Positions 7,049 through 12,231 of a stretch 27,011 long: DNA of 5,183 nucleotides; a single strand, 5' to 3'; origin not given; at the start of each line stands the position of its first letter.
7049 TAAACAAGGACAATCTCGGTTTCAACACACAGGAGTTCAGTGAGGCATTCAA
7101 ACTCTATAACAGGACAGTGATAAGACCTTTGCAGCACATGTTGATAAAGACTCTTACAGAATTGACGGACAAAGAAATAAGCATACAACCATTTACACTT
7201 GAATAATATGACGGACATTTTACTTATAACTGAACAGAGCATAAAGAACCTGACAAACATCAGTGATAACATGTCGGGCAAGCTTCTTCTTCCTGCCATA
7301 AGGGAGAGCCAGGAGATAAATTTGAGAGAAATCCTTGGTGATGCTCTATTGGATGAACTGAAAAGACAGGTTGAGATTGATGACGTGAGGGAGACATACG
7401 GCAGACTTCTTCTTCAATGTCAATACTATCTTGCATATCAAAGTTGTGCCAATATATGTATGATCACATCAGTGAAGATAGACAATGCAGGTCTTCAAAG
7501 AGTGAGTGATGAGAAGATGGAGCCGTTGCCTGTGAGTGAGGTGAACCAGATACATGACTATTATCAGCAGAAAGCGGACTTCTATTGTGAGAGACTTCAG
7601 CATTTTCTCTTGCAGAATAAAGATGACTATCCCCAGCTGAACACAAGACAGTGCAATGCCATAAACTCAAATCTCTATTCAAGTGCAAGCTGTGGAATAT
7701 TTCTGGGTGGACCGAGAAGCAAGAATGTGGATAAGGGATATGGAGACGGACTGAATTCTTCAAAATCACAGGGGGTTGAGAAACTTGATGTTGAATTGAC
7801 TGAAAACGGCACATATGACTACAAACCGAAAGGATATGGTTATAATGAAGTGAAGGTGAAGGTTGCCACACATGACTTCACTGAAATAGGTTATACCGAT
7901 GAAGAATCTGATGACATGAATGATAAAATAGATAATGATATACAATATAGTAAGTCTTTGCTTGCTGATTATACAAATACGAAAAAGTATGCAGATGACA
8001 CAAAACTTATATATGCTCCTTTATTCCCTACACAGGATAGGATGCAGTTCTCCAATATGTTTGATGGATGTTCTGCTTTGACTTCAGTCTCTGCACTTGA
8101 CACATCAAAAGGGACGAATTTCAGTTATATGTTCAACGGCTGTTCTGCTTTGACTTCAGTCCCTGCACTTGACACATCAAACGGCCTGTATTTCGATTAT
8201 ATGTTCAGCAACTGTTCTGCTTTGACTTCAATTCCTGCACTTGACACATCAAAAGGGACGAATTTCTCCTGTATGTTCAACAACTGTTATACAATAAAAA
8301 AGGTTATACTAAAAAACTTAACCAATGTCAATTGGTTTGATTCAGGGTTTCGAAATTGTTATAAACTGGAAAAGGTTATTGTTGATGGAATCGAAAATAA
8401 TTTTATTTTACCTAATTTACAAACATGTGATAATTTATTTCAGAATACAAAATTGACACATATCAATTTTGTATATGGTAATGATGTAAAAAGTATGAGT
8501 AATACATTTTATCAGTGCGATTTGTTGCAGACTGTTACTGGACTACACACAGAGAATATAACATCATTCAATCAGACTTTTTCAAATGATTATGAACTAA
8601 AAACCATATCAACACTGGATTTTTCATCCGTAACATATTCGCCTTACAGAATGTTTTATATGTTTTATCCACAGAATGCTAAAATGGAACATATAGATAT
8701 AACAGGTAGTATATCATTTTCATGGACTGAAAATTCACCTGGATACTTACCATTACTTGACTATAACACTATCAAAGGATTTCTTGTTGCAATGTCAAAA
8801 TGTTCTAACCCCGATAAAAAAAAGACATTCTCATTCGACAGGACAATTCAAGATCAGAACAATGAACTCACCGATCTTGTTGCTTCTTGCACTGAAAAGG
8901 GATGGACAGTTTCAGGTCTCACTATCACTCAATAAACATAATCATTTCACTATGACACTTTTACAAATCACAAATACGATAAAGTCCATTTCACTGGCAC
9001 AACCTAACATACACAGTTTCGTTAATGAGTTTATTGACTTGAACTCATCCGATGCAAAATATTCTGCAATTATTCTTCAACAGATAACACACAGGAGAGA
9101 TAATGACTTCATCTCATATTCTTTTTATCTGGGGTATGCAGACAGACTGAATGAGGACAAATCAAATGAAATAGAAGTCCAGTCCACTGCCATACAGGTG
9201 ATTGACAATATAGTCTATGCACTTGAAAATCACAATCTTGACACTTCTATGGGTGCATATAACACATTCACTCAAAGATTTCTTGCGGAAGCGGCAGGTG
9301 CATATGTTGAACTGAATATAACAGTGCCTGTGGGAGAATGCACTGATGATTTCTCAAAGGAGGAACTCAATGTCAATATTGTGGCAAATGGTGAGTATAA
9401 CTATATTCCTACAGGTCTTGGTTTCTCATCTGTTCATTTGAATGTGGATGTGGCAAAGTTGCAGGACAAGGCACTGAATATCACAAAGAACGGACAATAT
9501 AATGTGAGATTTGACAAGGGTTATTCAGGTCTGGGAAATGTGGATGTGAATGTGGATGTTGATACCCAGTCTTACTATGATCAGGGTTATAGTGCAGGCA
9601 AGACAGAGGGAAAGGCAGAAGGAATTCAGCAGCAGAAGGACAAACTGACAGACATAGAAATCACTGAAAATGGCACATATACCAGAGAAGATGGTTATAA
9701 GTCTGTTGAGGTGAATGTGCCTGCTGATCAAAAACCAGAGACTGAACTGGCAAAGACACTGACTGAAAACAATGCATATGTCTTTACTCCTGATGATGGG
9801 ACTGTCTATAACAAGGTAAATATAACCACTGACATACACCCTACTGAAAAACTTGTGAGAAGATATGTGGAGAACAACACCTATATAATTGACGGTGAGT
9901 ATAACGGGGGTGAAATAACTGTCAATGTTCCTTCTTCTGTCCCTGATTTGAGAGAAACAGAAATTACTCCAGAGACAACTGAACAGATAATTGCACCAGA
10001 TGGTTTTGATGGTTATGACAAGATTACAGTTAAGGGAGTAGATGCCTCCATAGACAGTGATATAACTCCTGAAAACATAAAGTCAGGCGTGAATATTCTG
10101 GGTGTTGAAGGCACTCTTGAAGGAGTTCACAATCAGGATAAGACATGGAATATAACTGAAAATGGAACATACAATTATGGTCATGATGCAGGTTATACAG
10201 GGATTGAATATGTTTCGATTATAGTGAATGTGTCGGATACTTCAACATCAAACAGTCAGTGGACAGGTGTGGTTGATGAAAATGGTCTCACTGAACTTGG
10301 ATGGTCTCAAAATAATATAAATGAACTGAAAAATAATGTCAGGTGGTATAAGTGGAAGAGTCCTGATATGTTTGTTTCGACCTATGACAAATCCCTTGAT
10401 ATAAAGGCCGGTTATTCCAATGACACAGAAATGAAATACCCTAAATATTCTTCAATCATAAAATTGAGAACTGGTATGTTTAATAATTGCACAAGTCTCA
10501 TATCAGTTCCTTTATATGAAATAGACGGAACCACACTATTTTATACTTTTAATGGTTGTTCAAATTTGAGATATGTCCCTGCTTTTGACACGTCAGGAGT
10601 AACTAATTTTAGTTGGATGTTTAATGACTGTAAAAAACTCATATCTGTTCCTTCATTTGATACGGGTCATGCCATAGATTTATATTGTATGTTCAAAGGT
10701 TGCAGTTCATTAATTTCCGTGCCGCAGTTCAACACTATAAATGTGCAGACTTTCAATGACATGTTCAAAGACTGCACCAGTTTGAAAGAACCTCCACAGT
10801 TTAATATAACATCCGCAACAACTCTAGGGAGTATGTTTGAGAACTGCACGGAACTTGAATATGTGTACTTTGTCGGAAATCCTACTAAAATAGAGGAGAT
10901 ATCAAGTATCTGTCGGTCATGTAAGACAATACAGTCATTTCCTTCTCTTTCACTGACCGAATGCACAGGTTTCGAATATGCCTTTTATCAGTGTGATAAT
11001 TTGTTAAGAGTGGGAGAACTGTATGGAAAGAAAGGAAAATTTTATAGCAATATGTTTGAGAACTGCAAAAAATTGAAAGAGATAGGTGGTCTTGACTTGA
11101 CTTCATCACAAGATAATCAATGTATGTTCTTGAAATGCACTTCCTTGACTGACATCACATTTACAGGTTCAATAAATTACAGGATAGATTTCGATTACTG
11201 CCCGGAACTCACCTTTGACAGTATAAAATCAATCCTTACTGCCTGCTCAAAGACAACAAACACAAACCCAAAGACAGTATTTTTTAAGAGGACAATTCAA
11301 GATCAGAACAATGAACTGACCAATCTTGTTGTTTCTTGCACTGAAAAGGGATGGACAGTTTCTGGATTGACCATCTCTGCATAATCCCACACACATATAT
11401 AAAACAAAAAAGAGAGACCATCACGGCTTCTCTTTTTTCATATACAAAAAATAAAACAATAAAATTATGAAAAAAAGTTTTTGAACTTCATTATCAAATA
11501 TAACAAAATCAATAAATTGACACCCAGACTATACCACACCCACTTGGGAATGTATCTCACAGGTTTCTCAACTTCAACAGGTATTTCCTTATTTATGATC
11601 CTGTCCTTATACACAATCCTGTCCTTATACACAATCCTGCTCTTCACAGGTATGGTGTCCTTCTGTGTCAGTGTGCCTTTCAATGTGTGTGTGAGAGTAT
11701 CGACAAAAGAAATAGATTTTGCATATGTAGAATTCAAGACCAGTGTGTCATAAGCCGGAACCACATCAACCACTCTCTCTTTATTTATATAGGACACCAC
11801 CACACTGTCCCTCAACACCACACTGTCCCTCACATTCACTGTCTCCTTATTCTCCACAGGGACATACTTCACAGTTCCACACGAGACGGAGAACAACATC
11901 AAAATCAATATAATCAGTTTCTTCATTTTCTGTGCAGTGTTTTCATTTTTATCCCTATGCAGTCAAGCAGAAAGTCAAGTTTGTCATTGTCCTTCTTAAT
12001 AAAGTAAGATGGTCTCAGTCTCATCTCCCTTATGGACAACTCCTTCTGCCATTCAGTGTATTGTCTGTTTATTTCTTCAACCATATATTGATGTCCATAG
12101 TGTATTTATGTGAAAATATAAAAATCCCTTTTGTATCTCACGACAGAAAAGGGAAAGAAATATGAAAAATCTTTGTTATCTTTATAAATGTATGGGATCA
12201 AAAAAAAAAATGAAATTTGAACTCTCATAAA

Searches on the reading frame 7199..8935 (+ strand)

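Call 23: search_protein_families(library=phrogs, proteins=[window:7199-8935:+], max_evalue=0.01)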
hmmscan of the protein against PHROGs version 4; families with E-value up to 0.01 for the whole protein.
window:7199-8935:+ (578 aa): 4 families
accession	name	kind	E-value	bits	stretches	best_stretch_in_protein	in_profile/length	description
phrog_22899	-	unknown function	1.8e-12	46.4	1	276-469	975-1163/1857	-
phrog_35048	-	unknown function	1.6e-06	29.1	1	7-156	5-156/184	-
phrog_3649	-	unknown function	2.4e-06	27.8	1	285-382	224-322/375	-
phrog_24843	-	unknown function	0.0044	18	0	92-149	41-94/106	-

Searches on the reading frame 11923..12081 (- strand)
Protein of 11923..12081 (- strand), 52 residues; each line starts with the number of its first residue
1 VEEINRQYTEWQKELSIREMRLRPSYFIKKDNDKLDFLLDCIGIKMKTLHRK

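Call 18: search_protein_families(library=pfam, proteins=[window:11923-12081:-], max_evalue=1)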
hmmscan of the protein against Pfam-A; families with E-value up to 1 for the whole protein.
window:11923-12081:- (52 aa): 1 family
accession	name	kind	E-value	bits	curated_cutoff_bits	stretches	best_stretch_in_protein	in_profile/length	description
PF11788.14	MRP-L46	-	0.099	13.8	21.9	1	2-33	20-51/119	39S mitochondrial ribosomal protein L46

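Call 24: search_protein_families(library=phrogs, proteins=[window:11923-12081:-], max_evalue=0.01)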
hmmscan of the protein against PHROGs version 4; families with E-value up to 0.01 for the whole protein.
window:11923-12081:- (52 aa): 0 families

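Call 54: search_protein_families(library=ncbifam, max_evalue=0.1, proteins=[window:11923-12081:-])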
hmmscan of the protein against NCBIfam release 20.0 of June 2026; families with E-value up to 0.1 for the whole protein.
window:11923-12081:- (52 aa): 0 families
